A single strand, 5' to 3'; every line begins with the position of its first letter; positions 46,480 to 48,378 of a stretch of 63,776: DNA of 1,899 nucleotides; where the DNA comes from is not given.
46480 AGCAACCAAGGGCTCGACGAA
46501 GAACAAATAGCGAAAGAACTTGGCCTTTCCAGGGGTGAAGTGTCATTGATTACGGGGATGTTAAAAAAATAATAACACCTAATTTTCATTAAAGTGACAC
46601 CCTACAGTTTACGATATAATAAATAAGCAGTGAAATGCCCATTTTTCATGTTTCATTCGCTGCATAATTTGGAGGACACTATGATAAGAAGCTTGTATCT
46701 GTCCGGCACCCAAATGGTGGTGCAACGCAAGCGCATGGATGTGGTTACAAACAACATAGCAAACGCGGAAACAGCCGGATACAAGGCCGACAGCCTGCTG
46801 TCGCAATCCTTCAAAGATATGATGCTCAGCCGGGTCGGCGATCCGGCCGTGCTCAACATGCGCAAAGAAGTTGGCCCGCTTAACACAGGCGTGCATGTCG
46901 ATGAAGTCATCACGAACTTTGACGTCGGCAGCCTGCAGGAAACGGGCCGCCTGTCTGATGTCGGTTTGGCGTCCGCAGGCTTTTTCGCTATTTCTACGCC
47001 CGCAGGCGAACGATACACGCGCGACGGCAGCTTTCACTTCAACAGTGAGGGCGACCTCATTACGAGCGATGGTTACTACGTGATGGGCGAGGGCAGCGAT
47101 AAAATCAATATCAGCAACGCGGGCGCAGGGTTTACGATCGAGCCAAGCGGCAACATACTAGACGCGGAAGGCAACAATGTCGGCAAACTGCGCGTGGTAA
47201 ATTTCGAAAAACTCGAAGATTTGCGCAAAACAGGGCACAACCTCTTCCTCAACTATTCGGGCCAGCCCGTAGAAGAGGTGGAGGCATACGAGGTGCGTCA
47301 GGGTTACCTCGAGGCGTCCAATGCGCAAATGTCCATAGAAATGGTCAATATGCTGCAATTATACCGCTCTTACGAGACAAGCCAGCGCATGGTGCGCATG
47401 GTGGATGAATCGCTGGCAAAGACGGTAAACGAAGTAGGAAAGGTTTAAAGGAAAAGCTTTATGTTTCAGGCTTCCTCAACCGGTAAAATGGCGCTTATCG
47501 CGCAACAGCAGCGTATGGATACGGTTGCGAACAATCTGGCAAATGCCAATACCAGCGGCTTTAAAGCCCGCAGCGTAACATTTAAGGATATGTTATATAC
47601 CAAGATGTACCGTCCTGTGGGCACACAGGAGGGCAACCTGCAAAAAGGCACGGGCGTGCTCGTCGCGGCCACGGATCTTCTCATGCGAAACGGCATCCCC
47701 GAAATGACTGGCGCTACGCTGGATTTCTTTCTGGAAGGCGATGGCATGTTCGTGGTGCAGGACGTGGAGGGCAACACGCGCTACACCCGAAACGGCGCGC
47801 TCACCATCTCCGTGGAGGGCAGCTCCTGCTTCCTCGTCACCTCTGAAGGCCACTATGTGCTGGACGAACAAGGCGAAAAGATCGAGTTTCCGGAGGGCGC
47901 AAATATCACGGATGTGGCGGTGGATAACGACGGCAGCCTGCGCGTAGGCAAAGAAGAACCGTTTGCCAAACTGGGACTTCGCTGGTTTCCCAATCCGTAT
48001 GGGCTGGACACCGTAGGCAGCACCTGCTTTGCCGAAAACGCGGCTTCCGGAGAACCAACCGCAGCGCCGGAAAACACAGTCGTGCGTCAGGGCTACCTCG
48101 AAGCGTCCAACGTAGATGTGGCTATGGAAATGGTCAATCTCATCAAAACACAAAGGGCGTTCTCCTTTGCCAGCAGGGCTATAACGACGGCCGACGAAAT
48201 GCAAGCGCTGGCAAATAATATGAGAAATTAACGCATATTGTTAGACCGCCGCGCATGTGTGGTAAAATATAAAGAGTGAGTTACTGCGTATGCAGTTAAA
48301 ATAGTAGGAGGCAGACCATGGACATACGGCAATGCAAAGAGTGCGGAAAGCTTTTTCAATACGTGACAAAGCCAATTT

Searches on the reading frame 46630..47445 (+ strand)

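Call 30: search_protein_families(library=pfam, proteins=[window:46630-47445:+], max_evalue=0.00001)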
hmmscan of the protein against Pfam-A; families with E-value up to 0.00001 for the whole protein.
window:46630-47445:+ (272 aa): 3 families
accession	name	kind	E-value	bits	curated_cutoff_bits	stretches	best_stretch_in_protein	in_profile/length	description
PF22692.1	LlgE_F_G_D1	-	9.2e-15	55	27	1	116-176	5-62/64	Flagellar hook protein FlgE/F/G D1 domain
PF06429.18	Flg_bbr_C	-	1.3e-11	44.3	23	1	223-267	1-45/46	Flagellar basal body rod FlgEFG protein C-terminal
PF00460.25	Flg_bb_rod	-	2.5e-07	31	20.7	1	32-52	11-31/31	Flagella basal body rod protein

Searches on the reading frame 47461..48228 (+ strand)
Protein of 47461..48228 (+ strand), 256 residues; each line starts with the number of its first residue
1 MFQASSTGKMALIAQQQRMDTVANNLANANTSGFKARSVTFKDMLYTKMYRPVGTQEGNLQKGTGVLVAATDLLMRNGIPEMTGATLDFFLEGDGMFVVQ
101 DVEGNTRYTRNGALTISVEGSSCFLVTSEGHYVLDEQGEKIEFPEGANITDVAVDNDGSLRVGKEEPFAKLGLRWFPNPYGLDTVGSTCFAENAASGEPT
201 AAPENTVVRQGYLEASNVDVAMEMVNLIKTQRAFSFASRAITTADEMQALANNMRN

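Call 30: search_protein_families(library=pfam, proteins=[window:47461-48228:+], max_evalue=0.00001)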
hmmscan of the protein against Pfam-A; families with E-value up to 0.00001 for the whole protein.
window:47461-48228:+ (256 aa): 3 families
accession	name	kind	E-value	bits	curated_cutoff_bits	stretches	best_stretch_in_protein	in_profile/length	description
PF06429.18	Flg_bbr_C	-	1.6e-17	63.2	23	1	209-254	1-46/46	Flagellar basal body rod FlgEFG protein C-terminal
PF22692.1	LlgE_F_G_D1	-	4.8e-14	52.7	27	1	91-160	2-62/64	Flagellar hook protein FlgE/F/G D1 domain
PF00460.25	Flg_bb_rod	-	2.4e-11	43.8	20.7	1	10-35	6-31/31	Flagella basal body rod protein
